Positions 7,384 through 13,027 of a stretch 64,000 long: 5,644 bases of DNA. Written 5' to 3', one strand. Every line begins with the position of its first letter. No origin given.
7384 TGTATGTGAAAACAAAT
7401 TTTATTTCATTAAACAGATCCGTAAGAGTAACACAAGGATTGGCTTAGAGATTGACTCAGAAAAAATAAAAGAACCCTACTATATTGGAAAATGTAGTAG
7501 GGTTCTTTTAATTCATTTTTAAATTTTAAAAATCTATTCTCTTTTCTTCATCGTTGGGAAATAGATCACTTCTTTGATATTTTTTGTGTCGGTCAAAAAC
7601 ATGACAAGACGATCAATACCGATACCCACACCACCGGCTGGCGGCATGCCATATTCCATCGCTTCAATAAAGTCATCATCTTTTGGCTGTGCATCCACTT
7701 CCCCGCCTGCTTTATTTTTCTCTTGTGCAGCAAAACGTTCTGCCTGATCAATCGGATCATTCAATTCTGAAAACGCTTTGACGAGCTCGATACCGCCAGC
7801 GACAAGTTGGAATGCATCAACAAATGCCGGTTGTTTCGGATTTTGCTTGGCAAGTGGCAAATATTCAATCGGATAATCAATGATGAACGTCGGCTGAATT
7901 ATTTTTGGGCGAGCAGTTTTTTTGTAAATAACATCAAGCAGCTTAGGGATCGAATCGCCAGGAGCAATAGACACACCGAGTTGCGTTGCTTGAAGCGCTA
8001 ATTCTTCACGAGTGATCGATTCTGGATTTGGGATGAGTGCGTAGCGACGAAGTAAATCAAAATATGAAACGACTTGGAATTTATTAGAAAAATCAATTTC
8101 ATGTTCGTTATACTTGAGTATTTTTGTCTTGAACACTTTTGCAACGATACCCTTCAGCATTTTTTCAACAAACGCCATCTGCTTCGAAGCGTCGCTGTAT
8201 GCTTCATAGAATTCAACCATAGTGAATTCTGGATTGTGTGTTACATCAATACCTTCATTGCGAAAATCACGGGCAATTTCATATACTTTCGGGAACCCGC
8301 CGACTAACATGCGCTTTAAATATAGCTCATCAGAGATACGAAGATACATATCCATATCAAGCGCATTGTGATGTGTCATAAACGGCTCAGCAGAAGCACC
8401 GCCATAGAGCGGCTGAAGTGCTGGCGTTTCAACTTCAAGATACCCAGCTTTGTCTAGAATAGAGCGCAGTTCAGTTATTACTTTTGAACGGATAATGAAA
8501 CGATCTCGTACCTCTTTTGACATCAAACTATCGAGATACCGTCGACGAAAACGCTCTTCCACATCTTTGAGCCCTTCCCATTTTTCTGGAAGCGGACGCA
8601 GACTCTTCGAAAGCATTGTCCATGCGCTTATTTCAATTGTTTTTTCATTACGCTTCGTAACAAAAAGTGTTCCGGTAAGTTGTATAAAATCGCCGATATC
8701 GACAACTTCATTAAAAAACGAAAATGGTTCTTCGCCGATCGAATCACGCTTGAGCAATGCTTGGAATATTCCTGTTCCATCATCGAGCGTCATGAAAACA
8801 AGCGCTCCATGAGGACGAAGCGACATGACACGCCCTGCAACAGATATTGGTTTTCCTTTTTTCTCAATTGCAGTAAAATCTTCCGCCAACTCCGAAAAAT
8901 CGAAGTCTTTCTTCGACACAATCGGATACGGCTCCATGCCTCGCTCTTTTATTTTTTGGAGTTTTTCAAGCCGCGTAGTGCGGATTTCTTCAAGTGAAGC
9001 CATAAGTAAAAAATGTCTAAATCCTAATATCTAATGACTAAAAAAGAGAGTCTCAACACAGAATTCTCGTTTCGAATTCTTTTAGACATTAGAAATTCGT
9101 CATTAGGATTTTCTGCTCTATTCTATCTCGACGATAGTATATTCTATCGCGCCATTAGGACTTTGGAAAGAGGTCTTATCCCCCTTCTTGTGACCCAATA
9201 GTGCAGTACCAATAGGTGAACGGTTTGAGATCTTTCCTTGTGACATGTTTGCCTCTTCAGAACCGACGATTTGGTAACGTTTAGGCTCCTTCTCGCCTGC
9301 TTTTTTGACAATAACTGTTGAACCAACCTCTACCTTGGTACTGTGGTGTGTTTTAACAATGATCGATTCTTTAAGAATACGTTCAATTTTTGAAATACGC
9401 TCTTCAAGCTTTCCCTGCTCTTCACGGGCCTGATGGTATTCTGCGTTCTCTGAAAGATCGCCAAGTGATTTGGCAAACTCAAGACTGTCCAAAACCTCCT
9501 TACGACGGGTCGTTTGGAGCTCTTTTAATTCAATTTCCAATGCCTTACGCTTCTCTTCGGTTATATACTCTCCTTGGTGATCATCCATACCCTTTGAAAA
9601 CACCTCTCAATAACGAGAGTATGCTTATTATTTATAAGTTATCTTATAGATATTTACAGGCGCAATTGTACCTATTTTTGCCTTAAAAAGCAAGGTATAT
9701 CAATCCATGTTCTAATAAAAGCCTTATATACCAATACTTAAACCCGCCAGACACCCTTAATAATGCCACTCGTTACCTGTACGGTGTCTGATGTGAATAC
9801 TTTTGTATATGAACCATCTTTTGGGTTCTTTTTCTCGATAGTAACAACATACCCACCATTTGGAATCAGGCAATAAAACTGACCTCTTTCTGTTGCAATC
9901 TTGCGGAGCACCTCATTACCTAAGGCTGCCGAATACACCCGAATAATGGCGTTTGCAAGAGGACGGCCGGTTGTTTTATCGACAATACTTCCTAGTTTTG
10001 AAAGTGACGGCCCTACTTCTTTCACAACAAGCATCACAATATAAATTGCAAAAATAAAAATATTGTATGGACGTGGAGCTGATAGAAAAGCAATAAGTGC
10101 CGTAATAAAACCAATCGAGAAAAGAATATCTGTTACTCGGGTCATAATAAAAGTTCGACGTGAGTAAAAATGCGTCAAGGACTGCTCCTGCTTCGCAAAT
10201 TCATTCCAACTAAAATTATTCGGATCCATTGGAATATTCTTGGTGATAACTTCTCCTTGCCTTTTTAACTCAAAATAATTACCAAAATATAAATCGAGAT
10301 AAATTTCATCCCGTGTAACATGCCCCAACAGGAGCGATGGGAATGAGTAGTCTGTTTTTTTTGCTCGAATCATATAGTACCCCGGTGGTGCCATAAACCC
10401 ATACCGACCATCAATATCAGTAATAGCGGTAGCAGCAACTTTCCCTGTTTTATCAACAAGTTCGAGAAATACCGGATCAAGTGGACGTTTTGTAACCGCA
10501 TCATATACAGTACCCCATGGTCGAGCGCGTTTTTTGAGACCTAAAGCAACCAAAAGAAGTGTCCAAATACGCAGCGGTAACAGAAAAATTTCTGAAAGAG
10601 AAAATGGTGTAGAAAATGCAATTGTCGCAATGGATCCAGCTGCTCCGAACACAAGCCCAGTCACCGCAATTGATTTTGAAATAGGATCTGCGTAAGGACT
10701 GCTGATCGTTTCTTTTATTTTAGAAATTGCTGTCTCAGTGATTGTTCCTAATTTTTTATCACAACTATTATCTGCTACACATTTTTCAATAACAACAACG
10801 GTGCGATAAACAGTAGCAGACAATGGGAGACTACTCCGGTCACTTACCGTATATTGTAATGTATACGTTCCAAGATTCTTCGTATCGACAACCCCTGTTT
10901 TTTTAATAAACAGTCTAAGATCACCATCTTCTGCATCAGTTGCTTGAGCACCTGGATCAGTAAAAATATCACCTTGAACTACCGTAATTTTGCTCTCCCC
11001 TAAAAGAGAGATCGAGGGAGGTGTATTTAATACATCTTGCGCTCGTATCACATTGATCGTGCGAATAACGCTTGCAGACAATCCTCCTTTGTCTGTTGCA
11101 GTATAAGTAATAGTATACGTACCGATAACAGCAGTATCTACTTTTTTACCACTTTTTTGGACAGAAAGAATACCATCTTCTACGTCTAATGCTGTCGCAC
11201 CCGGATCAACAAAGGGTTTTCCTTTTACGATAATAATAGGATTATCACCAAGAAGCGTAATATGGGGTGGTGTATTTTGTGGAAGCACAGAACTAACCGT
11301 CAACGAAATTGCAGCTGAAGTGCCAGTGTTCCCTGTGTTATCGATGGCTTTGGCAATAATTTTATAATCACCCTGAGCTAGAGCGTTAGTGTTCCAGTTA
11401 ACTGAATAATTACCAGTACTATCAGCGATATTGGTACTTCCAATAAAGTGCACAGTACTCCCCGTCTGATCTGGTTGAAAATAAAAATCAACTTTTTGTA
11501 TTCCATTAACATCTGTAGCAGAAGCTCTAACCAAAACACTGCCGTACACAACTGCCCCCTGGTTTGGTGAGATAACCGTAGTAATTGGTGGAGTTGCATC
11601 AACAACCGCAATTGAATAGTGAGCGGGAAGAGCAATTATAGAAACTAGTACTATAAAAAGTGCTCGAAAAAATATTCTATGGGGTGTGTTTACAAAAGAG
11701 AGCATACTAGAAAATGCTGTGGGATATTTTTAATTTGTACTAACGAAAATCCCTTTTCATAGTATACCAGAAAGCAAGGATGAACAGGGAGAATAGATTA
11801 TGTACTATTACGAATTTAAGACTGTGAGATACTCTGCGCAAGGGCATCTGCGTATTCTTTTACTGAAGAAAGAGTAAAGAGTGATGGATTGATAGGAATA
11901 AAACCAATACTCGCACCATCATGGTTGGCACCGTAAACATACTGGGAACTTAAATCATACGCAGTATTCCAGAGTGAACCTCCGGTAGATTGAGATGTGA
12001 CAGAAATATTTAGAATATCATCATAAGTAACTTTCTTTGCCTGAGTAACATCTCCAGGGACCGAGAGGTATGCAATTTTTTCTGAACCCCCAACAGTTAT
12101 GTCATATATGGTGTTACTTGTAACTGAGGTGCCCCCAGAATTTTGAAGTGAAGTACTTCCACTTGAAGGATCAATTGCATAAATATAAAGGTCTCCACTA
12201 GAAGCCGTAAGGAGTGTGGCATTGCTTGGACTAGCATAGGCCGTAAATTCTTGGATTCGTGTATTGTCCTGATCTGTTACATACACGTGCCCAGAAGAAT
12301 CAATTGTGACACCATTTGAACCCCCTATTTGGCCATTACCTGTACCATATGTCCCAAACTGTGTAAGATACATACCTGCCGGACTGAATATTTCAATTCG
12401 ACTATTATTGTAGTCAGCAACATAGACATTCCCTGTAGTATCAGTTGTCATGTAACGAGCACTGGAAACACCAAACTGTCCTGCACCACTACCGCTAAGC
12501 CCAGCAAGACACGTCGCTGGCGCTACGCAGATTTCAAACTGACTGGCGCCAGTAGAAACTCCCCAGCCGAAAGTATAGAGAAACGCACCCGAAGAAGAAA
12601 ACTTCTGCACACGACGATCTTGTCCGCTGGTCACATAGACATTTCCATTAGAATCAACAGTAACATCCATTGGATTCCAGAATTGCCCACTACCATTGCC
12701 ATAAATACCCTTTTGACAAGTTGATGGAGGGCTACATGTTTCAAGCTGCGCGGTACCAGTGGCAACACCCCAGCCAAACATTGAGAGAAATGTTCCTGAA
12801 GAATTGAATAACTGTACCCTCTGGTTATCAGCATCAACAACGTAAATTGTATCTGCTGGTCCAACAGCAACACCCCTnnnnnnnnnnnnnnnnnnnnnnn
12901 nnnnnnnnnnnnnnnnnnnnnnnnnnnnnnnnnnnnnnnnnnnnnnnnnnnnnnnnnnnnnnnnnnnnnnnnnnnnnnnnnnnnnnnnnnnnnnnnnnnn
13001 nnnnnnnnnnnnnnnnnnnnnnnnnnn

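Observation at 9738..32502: About 23 kb co-directional operon of five giant secreted surface proteins (~7,500 aa total)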

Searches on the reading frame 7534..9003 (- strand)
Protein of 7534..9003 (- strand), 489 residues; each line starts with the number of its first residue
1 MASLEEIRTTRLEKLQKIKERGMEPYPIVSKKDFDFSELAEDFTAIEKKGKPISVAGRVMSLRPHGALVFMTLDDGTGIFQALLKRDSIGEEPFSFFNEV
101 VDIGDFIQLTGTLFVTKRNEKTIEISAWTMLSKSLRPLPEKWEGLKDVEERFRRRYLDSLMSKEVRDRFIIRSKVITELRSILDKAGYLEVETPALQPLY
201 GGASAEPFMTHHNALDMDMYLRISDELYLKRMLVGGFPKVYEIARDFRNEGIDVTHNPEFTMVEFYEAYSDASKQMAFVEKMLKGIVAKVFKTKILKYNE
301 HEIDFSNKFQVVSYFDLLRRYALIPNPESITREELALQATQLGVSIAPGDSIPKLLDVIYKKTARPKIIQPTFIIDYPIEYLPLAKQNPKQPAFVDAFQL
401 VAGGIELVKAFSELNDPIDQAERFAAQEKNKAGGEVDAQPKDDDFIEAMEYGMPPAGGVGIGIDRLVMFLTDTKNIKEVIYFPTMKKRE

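Call 20: search_protein_families(library=ncbifam, proteins=[window:7534-9003:-], max_evalue=0.001)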
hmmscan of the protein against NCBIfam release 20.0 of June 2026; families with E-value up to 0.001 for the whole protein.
window:7534-9003:- (489 aa): 19 families
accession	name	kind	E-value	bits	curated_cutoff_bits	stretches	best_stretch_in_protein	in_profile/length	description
NF001756.1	PRK00484.1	subfamily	3.9e-183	609.6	468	1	6-487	2-487/488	lysine--tRNA ligase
TIGR00499.1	lysS_bact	equivalog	6.1e-160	533.1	427.6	1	5-487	3-494/496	lysine--tRNA ligase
NF002821.0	PRK02983.1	equivalog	3.6e-148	495.5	742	1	6-488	620-1101/1102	bifunctional lysylphosphatidylglycerol synthetase/lysine--tRNA ligase LysX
NF009101.0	PRK12445.1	subfamily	1.5e-122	409.7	1026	1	6-487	18-503/505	lysine--tRNA ligase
TIGR00462.1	genX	equivalog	2.1e-62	211.3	286.9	1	172-482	4-304/304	EF-P lysine aminoacylase EpmA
NF006828.0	PRK09350.1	equivalog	5.5e-55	186.9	264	1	168-484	15-322/325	elongation factor P--(R)-beta-lysine ligase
TIGR00458.1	aspS_nondisc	equivalog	1e-43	149.9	368.4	1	47-488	9-425/428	aspartate--tRNA(Asn) ligase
NF003483.0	PRK05159.1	equivalog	1.2e-43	149.6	353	1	47-488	14-435/438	aspartate--tRNA(Asn) ligase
TIGR00459.1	aspS_bact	equivalog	1.8e-41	142.2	373.85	2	47-321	13-281/586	aspartate--tRNA ligase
NF001750.0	PRK00476.1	equivalog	3.9e-40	137.7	443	2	47-321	15-286/590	aspartate--tRNA ligase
NF003037.0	PRK03932.1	equivalog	2e-31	109.4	414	1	47-488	13-448/451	asparagine--tRNA ligase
TIGR00457.1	asnS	equivalog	3.5e-29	101.9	342.6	1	47-487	13-451/455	asparagine--tRNA ligase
NF009460.0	PRK12820.1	equivalog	5.3e-25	87.6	1379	2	151-291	156-291/723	bifunctional aspartyl-tRNA synthetase/aspartyl/glutamyl-tRNA amidotransferase subunit C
NF005054.0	PRK06462.1-4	equivalog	1.7e-12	47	309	2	158-321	14-189/318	asparagine synthetase A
NF005052.0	PRK06462.1-1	equivalog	1.4e-10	40.8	368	1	146-484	27-345/353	asparagine synthetase A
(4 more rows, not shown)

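Call 46: find_encoding_contigs(protein=window:7534-9003:-, flank=10000, max_places=5)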
Protein window:7534-9003:- (489 aa): 2 contigs read that carry it; 1 place shown.
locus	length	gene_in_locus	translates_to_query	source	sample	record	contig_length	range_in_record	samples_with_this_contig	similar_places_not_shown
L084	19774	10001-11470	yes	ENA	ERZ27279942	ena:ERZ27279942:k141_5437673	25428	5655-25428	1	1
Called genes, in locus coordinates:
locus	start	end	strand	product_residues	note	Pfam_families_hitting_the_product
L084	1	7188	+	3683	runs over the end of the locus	PF16403:Bact_surface_Ig-like (faint), PF18911:PKD_4 (faint), PF03382:DUF285, PF17957:Big_7, PF16656:Pur_ac_phosph_N (faint), PF01436:NHL (faint), PF17170:DUF5128 (faint)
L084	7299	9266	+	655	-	PF17957:Big_7, PF13620:CarboxypepD_reg (faint), PF16403:Bact_surface_Ig-like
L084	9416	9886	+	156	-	PF03449:GreA_GreB_N, PF01272:GreA_GreB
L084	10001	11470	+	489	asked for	PF01336:tRNA_anti-codon, PF00152:tRNA-synt_2, PF01409:tRNA-synt_2d (faint)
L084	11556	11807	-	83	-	-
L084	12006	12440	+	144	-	PF02381:MraZ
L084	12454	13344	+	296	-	PF01795:Methyltransf_5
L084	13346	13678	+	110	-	-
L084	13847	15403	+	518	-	PF03717:PBP_dimer (weak), PF00905:Transpeptidase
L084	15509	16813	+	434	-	PF08245:Mur_ligase_M, PF02875:Mur_ligase_C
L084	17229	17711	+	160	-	-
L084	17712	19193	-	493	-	PF00083:Sugar_tr (faint), PF13347:MFS_2 (weak), PF07690:MFS_1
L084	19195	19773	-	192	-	?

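Call 61: list_cluster_members(proteins=[P0262, window:7534-9003:-])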
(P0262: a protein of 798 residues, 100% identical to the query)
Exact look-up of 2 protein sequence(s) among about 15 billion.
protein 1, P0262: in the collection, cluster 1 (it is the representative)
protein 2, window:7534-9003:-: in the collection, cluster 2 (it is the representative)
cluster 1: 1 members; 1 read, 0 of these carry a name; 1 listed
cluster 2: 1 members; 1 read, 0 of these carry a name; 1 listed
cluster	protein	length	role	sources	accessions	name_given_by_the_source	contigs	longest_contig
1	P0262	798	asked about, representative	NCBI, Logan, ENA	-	-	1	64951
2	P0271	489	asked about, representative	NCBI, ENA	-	-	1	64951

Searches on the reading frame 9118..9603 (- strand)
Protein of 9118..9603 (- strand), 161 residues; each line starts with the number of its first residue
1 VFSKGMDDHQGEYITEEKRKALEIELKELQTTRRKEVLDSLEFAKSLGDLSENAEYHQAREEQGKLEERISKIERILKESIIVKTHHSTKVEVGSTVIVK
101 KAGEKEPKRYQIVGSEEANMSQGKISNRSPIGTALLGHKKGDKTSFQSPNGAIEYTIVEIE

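Call 20: search_protein_families(library=ncbifam, proteins=[window:9118-9603:-], max_evalue=0.001)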
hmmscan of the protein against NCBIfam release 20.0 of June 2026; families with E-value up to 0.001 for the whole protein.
window:9118-9603:- (161 aa): 13 families
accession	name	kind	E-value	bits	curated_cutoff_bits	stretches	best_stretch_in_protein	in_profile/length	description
NF001263.0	PRK00226.1-4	equivalog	1.6e-49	167.8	145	1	9-161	4-158/160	transcription elongation factor GreA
TIGR01462.1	greA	subfamily_domain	2.7e-47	160.7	139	1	13-161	1-151/151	transcription elongation factor GreA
NF001261.0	PRK00226.1-2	equivalog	3.7e-41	140.6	167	1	12-161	4-155/157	transcription elongation factor GreA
NF001264.0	PRK00226.1-5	equivalog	2.1e-37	128.3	180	1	14-161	6-156/158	transcription elongation factor GreA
NF001260.0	PRK00226.1-1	equivalog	2.2e-36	124.9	234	1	14-161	8-157/160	transcription elongation factor GreA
NF001262.0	PRK00226.1-3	equivalog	8.5e-29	100.4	161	1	6-159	1-158/165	transcription elongation factor GreA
NF002506.1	PRK01885.1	equivalog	1.6e-27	96.1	188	1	12-161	3-153/156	transcription elongation factor GreB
NF011309.0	PRK14720.1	equivalog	3.4e-26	91.7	714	1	23-161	761-901/906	transcription elongation factor GreA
TIGR01461.1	greB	equivalog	7.9e-24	84.2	171.05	1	12-161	3-153/156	transcription elongation factor GreB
NF004548.0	PRK05892.1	equivalog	4.3e-18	65.7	126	1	12-160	6-154/158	nucleoside diphosphate kinase regulator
NF004969.0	PRK06330.1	equivalog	1.6e-13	50.2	697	1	13-149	568-705/718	transcript cleavage factor/unknown domain fusion protein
NF004396.0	PRK05753.1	equivalog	1.9e-10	40.7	109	1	87-153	51-117/137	nucleoside diphosphate kinase regulator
NF004973.0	PRK06342.1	equivalog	1.3e-09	38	159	1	36-147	45-150/160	transcription elongation factor GreA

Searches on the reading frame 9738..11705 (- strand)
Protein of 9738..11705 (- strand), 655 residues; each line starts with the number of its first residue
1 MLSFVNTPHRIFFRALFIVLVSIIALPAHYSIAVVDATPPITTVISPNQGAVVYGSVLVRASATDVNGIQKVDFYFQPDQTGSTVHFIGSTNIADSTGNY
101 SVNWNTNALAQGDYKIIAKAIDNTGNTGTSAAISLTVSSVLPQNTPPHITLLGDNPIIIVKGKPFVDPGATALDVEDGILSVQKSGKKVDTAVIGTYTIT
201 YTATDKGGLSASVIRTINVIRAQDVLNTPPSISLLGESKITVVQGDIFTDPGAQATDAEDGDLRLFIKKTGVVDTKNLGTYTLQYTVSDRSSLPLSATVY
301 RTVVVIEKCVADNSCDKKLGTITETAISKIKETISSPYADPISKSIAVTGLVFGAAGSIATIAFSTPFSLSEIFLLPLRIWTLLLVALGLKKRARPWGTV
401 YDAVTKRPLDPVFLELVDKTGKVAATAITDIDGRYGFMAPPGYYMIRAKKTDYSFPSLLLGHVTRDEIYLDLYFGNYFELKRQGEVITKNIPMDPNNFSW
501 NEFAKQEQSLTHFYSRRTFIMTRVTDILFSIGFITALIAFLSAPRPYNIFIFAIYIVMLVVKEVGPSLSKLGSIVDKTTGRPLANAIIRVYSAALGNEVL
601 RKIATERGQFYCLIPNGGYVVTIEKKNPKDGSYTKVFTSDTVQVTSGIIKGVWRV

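Call 7: search_protein_families(library=pfam, proteins=[window:9738-11705:-], max_evalue=0.01)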
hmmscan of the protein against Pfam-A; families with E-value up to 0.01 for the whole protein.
window:9738-11705:- (655 aa): 12 families
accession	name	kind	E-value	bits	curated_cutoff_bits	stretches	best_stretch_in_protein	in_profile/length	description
PF16403.11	Bact_surface_Ig-like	-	2.3e-37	127.3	27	2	149-219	1-71/71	Bacterial surface protein, Ig-like domain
PF17957.7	Big_7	-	5.4e-11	43.4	24.1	1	40-116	1-68/70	Bacterial Ig domain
PF13620.12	CarboxypepD_reg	-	1.5e-09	38.5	32.3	2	398-453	4-59/82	Carboxypeptidase regulatory-like domain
PF19077.6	Big_13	-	0.00011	23.1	27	1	94-137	58-100/102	Bacterial Ig-like domain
PF17210.9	SdrD_B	-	0.00014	22.5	29.7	0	408-452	23-69/112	SdrD B-like domain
PF00028.23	Cadherin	-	0.00049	20.9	28.8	0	173-219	46-92/93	Cadherin domain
PF13750.12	Big_3_3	-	0.00074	19.7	27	1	98-153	1-52/157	Bacterial Ig-like domain (group 3)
PF23374.1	Fn3_arc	-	0.003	18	28.9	0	574-627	27-73/78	Archaeal fibronectin-III type-like domain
PF07210.18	DUF1416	-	0.003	17.9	23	0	398-448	24-72/97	Protein of unknown function (DUF1416)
PF11974.14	bMG3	-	0.0067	16.8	34.9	0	405-455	24-82/103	Bacterial alpha-2-macroglobulin MG3 domain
PF17802.7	SpaA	-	0.0074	16.9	23.1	0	402-447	9-57/91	Prealbumin-like fold domain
PF07523.18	Big_3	-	0.0093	16.7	21.2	0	185-203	40-57/68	Bacterial Ig-like domain (group 3)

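Call 20: search_protein_families(library=ncbifam, proteins=[window:9738-11705:-], max_evalue=0.001)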
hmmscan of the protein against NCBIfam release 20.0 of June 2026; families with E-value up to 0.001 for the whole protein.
window:9738-11705:- (655 aa): 1 family
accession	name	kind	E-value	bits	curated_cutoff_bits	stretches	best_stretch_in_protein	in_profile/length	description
NF047441.1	Lepto_OmpL47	equivalog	0.00017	21.3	250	0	71-269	74-278/336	multi-beta-barrel domain surface protein OmpL47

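Call 45: find_encoding_contigs(protein=window:9738-11705:-, flank=2000, max_places=5)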
Protein window:9738-11705:- (655 aa): 3 contigs read that carry it; 2 places shown.
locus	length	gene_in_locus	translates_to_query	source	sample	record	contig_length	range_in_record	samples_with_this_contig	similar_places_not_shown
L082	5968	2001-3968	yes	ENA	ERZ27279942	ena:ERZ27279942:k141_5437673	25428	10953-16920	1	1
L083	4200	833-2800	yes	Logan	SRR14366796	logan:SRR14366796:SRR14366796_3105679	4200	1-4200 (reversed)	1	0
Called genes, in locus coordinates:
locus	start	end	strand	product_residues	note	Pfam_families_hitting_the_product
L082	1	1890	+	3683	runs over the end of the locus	PF16403:Bact_surface_Ig-like (faint), PF18911:PKD_4 (faint), PF03382:DUF285, PF17957:Big_7, PF16656:Pur_ac_phosph_N (faint), PF01436:NHL (faint), PF17170:DUF5128 (faint)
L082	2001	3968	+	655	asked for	PF17957:Big_7, PF13620:CarboxypepD_reg (faint), PF16403:Bact_surface_Ig-like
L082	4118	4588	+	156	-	PF03449:GreA_GreB_N, PF01272:GreA_GreB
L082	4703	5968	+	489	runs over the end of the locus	PF01336:tRNA_anti-codon, PF00152:tRNA-synt_2, PF01409:tRNA-synt_2d (faint)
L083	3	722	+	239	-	?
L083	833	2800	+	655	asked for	PF17957:Big_7, PF13620:CarboxypepD_reg (faint), PF16403:Bact_surface_Ig-like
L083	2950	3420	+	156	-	PF03449:GreA_GreB_N, PF01272:GreA_GreB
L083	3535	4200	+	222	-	?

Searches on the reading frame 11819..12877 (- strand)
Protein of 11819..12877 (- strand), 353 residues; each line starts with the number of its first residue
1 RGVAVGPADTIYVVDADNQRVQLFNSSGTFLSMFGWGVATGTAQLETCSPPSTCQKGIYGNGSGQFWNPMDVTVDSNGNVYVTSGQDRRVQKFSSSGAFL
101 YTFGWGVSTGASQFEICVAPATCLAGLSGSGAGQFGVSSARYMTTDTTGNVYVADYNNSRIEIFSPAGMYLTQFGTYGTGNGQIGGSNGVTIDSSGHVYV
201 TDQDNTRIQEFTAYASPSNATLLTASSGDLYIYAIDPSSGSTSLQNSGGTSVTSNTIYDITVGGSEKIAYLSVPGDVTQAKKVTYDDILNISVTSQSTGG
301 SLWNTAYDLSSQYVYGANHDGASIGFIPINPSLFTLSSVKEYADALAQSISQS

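Call 19: search_protein_families(library=pfam, proteins=[window:11819-12877:-], max_evalue=0.01)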
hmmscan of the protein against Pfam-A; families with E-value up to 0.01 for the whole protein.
window:11819-12877:- (353 aa): 6 families
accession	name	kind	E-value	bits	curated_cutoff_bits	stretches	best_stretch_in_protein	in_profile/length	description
PF01436.27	NHL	-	8.3e-21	73.4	20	3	188-211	5-28/28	NHL repeat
PF06739.17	SBBP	-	1.8e-06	28.3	20.5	1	71-83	17-29/38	Beta-propeller repeat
PF17170.10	DUF5128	-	3.9e-06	26.7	22.9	1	148-214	53-120/321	6-bladed beta-propeller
PF08450.18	SGL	-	1e-05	25.7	26.3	0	143-172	189-218/246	SMP-30/Gluconolactonase/LRE-like region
PF25021.1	TEN_NHL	-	0.0018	17.8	27.1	0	69-163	263-355/357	Teneurin NHL domain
PF22701.2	Mala_s_1-like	-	0.0033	17.6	27.5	0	141-211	91-156/195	Mal s 1 allergenic protein-like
